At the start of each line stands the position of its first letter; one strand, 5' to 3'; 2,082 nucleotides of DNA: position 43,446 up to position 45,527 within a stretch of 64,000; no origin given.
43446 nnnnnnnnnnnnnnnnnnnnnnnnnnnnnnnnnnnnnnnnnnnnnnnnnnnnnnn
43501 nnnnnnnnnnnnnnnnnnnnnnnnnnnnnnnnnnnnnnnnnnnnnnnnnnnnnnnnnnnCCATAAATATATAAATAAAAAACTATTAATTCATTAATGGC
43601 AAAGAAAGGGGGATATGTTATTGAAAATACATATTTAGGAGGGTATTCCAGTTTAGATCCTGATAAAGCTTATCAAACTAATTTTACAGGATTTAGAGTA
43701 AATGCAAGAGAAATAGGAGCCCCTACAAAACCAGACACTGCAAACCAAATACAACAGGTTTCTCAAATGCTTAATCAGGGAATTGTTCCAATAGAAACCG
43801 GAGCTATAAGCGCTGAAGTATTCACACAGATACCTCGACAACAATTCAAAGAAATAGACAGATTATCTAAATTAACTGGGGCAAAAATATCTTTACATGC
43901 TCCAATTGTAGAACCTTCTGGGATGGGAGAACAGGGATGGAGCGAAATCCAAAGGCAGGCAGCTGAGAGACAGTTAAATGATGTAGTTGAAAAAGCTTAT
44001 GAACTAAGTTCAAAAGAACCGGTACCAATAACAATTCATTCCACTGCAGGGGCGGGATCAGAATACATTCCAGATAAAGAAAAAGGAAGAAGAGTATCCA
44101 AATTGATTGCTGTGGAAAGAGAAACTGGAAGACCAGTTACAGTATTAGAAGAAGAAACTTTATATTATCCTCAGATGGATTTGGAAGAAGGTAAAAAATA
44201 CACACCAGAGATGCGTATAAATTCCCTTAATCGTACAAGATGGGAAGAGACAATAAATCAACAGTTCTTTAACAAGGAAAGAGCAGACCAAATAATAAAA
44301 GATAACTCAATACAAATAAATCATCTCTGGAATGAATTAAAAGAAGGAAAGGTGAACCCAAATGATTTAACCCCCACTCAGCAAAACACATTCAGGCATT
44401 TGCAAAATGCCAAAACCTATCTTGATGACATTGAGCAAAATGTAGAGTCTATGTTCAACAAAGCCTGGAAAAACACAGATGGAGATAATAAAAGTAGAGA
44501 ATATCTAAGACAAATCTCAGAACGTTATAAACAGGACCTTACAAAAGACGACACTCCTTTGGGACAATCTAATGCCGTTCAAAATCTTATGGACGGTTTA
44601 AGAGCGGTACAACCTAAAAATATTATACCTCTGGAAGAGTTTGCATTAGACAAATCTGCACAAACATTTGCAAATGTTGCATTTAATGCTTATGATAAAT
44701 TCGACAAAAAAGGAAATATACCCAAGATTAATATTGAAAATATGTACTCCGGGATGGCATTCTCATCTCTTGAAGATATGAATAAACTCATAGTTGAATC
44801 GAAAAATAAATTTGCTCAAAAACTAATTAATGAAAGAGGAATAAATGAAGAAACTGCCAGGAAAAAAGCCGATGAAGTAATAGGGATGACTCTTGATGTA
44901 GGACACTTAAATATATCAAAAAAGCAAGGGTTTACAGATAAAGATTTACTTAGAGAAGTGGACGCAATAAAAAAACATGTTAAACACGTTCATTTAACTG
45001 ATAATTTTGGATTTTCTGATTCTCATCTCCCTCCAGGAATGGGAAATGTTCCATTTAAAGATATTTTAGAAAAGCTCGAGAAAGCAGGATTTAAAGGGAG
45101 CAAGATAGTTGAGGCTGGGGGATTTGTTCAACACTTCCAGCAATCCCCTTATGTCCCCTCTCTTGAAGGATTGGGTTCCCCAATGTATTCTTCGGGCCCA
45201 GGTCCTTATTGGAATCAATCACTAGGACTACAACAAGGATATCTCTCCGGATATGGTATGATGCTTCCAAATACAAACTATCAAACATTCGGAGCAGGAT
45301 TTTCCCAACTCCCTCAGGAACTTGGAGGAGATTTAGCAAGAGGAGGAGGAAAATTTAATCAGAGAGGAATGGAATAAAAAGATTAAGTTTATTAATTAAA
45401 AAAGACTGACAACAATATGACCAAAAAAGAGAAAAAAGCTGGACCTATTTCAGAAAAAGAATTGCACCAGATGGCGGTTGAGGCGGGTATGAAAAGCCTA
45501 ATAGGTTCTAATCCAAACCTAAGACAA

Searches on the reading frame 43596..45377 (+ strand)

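Call 81: search_protein_families(library=ncbifam, proteins=[window:43596-45377:+], max_evalue=0.00001)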
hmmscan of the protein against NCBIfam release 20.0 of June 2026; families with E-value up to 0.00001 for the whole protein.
window:43596-45377:+ (593 aa): 2 families
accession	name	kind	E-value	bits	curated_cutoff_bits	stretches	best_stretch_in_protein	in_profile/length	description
NF041099.2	keto_glucon_epim_IolO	equivalog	5.6e-06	25.9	300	0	391-503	141-242/269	5-keto-L-gluconate epimerase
NF007360.0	PRK09856.1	equivalog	8.1e-06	25.6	305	0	452-506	193-247/276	fructoselysine 3-epimerase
